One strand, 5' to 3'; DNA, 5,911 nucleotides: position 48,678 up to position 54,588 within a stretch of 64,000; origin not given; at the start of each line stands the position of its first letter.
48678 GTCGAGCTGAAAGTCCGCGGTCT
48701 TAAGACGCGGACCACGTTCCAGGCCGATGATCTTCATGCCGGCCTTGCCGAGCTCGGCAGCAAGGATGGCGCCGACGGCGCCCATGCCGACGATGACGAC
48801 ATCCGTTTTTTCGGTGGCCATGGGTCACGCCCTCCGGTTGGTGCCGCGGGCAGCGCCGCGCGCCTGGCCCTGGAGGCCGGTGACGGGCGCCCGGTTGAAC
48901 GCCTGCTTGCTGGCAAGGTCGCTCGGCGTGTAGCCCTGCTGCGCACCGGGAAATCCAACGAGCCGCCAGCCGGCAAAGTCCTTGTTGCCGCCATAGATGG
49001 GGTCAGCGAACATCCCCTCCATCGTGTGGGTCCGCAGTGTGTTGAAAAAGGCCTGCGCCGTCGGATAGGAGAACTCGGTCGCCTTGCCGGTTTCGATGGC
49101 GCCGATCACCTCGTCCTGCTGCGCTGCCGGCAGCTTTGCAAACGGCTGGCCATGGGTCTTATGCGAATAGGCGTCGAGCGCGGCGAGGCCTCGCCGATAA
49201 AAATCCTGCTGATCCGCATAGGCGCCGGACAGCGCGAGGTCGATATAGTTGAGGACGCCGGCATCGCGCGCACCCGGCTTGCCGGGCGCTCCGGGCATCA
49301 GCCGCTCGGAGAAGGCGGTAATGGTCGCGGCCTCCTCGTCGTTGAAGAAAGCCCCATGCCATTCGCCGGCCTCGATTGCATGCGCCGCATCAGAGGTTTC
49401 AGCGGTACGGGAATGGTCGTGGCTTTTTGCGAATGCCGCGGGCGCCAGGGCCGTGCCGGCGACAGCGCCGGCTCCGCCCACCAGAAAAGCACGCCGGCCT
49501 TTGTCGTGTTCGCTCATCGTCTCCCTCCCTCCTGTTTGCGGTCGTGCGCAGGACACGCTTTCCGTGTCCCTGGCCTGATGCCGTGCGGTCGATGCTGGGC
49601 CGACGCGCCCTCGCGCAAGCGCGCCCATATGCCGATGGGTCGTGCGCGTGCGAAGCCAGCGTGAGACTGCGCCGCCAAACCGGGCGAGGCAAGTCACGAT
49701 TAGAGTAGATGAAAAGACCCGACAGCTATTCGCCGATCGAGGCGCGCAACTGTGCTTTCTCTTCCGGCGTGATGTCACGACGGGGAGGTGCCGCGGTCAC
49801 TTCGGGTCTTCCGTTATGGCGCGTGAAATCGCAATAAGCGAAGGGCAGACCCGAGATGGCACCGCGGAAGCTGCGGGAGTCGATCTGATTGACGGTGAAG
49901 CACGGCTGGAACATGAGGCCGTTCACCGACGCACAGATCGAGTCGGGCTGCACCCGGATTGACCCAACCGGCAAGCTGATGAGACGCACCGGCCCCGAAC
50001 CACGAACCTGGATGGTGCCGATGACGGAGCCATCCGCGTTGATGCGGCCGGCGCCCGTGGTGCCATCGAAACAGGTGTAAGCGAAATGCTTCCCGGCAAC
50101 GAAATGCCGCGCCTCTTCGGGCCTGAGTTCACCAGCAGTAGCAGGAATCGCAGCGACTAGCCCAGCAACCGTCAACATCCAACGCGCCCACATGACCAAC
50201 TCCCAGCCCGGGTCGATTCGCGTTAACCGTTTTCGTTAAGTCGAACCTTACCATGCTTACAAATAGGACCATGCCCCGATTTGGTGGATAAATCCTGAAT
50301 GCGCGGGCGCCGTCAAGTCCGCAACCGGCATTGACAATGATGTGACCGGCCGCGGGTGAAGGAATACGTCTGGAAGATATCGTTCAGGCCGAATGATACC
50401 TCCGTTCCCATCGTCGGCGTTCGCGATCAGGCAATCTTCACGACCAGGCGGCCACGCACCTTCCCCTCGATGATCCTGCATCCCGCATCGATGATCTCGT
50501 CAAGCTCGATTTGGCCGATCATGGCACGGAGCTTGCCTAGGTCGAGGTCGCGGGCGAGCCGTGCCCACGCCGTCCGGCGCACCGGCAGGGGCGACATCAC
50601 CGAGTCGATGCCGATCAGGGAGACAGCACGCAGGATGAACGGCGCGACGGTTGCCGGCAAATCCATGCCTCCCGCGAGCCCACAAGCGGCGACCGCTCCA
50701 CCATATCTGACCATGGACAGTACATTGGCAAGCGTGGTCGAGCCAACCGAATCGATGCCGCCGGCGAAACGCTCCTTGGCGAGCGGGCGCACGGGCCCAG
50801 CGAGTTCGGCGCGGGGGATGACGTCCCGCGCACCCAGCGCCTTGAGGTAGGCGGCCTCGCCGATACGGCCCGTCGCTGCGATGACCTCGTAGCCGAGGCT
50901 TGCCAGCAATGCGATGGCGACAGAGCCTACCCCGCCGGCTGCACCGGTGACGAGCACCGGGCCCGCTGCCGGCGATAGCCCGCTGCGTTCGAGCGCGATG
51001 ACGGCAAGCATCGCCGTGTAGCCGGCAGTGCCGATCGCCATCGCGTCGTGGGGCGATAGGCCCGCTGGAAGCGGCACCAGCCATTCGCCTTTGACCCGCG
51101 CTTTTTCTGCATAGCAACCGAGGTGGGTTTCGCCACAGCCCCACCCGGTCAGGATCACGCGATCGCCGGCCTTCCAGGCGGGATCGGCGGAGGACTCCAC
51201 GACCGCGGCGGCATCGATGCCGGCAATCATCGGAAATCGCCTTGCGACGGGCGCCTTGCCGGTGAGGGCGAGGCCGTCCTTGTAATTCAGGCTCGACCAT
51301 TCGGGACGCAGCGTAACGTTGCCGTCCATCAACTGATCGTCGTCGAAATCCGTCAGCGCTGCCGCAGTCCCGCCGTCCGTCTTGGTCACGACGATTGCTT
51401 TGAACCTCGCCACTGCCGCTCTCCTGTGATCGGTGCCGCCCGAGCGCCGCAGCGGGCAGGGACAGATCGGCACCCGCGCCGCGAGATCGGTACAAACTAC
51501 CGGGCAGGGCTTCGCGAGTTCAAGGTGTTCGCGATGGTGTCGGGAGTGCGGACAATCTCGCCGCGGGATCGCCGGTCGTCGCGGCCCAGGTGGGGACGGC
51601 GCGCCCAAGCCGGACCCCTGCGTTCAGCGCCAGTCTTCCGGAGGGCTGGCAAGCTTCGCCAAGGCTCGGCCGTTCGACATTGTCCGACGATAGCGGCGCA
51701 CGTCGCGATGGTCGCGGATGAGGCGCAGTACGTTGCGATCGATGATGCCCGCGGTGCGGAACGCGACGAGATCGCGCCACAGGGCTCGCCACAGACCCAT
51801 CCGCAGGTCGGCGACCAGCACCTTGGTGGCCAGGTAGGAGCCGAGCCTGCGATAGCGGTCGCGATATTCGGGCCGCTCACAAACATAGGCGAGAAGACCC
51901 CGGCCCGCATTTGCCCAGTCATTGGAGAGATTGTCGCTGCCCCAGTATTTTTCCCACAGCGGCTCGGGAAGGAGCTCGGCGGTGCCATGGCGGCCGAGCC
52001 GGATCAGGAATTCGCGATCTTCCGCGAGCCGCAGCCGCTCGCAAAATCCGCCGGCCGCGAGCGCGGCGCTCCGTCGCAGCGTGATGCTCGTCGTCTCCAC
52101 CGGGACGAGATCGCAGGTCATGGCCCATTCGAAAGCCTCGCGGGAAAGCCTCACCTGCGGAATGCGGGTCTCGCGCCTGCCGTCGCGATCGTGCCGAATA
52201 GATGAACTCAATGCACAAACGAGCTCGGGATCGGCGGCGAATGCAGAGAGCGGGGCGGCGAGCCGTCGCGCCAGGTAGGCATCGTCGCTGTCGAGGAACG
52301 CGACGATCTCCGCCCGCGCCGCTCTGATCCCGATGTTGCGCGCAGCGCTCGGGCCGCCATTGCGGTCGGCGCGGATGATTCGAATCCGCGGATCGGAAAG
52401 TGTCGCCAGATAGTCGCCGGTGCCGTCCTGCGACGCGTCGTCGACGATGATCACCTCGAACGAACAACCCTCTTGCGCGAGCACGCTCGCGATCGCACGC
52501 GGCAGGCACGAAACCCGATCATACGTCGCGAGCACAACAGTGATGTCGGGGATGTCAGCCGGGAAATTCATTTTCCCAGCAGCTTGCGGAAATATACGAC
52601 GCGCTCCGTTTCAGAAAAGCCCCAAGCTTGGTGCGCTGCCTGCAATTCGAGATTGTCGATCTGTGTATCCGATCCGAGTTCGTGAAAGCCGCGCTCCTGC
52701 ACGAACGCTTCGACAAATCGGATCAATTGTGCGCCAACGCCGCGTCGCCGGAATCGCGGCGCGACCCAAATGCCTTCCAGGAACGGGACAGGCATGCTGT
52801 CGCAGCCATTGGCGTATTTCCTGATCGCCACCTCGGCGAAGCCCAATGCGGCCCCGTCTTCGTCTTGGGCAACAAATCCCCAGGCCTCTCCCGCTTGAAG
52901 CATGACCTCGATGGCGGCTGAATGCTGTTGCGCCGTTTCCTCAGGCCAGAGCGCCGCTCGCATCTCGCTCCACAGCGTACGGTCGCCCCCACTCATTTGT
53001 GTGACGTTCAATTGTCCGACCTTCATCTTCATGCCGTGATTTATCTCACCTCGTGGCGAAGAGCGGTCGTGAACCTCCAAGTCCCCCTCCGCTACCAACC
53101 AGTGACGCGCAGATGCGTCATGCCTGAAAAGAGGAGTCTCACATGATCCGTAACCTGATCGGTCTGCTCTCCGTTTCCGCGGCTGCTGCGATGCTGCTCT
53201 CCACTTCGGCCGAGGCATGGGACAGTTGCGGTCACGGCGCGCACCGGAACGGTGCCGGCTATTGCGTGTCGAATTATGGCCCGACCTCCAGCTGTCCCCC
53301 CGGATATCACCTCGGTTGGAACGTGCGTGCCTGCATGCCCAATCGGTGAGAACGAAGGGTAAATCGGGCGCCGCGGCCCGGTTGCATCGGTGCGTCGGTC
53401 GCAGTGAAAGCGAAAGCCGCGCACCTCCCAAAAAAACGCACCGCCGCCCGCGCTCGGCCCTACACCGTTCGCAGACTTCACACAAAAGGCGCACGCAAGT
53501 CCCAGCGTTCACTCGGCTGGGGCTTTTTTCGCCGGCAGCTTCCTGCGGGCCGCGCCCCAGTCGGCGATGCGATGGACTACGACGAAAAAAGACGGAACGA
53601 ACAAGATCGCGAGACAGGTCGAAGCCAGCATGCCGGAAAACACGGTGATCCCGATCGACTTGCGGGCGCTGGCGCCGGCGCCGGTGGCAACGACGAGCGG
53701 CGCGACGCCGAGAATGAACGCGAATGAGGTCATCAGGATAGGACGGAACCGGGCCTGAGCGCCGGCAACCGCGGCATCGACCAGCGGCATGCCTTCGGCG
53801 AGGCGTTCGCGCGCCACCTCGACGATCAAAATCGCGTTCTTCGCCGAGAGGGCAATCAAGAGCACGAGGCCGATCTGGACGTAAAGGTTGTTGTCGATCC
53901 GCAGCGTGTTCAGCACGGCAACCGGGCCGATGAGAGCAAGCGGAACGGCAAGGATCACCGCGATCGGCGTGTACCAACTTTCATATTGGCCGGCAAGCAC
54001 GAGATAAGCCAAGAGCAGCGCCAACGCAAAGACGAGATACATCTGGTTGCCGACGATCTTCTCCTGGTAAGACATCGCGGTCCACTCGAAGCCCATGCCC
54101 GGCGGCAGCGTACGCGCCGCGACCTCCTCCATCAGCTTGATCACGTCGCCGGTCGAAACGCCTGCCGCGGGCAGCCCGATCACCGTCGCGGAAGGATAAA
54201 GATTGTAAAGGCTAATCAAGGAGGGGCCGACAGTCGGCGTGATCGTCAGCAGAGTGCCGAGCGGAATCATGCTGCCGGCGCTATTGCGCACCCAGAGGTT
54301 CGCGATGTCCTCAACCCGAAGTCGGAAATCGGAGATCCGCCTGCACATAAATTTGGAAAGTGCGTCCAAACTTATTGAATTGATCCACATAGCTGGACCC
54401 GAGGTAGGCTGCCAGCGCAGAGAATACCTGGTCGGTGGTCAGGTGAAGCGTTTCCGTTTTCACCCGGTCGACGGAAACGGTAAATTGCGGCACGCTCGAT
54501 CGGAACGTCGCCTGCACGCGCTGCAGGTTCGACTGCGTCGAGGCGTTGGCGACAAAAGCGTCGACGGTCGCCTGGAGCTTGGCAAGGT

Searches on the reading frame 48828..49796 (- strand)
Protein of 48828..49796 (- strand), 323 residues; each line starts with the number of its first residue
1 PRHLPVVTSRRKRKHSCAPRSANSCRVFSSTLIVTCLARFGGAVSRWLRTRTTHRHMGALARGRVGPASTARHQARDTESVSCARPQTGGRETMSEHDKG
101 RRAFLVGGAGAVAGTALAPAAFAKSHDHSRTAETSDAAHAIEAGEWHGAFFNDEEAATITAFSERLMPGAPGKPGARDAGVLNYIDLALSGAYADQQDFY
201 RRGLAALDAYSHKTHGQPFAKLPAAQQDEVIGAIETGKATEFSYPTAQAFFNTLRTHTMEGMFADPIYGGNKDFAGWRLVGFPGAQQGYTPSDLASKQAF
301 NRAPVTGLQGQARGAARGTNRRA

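Call 16: search_protein_families(library=pfam, proteins=[window:48828-49796:-], max_evalue=0.001)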
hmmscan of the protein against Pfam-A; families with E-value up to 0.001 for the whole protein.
window:48828-49796:- (323 aa): 1 family
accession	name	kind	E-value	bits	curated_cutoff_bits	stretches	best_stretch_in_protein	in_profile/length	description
PF13618.11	Gluconate_2-dh3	-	1.1e-36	126.6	23.4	1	153-284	1-135/135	Gluconate 2-dehydrogenase subunit 3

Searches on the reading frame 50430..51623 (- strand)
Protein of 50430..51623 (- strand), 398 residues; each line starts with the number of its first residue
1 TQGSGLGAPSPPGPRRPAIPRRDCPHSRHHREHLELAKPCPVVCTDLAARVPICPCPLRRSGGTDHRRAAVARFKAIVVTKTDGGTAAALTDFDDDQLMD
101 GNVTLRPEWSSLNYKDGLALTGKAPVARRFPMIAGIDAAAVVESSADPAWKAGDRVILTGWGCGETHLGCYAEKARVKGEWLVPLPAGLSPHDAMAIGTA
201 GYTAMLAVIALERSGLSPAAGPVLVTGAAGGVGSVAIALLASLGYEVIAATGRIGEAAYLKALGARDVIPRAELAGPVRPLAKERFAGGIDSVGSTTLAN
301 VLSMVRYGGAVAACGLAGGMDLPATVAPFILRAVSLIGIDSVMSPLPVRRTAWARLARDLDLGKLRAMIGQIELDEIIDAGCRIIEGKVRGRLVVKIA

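Call 47: search_protein_families(library=pfam, proteins=[window:50430-51623:-])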
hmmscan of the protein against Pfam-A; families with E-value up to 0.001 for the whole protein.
window:50430-51623:- (398 aa): 3 families
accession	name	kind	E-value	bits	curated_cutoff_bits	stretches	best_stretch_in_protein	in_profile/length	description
PF00107.32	ADH_zinc_N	-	1.6e-14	54.4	31.8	1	231-342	1-115/129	Zinc-binding dehydrogenase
PF08240.17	ADH_N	-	4.1e-10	40.3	23.5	1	100-186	2-103/104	Alcohol dehydrogenase GroES-like domain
PF13602.12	ADH_zinc_N_2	-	0.00011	23.5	27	1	263-395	1-134/134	Zinc-binding dehydrogenase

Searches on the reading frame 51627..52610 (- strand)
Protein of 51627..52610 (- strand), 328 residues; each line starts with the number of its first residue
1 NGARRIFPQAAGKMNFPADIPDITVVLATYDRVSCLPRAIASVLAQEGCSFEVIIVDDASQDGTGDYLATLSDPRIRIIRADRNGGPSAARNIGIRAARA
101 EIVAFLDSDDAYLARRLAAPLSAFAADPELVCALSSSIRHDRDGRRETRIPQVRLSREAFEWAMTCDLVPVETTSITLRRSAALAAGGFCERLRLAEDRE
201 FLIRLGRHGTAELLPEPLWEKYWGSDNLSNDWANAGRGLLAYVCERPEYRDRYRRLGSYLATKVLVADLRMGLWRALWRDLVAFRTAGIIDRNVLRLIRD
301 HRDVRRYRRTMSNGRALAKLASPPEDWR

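Call 47: search_protein_families(library=pfam, proteins=[window:51627-52610:-])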
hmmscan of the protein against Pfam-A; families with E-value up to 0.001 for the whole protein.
window:51627-52610:- (328 aa): 3 families
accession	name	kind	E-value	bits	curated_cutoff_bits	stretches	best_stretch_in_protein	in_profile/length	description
PF00535.33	Glycos_transf_2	-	4e-30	105.4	23.3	1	24-183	1-163/168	Glycosyl transferase family 2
PF10111.15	Glyco_tranf_2_2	-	2.3e-11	44.1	27.3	1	50-207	29-201/276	Glycosyltransferase like family 2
PF13641.12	Glyco_tranf_2_3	-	5.3e-09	36.9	27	1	21-127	1-113/230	Glycosyltransferase like family 2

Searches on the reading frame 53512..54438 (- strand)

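Call 16: search_protein_families(library=pfam, proteins=[window:53512-54438:-], max_evalue=0.001)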
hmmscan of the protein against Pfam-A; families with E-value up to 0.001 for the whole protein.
window:53512-54438:- (309 aa): 2 families
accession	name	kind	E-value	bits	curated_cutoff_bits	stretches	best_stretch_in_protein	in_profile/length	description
PF00873.25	ACR_tran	-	3.7e-80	270.4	28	1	30-289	760-1021/1021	AcrB/AcrD/AcrF family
PF03176.21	MMPL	-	2.9e-05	23.6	20.5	1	127-301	139-314/333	MMPL family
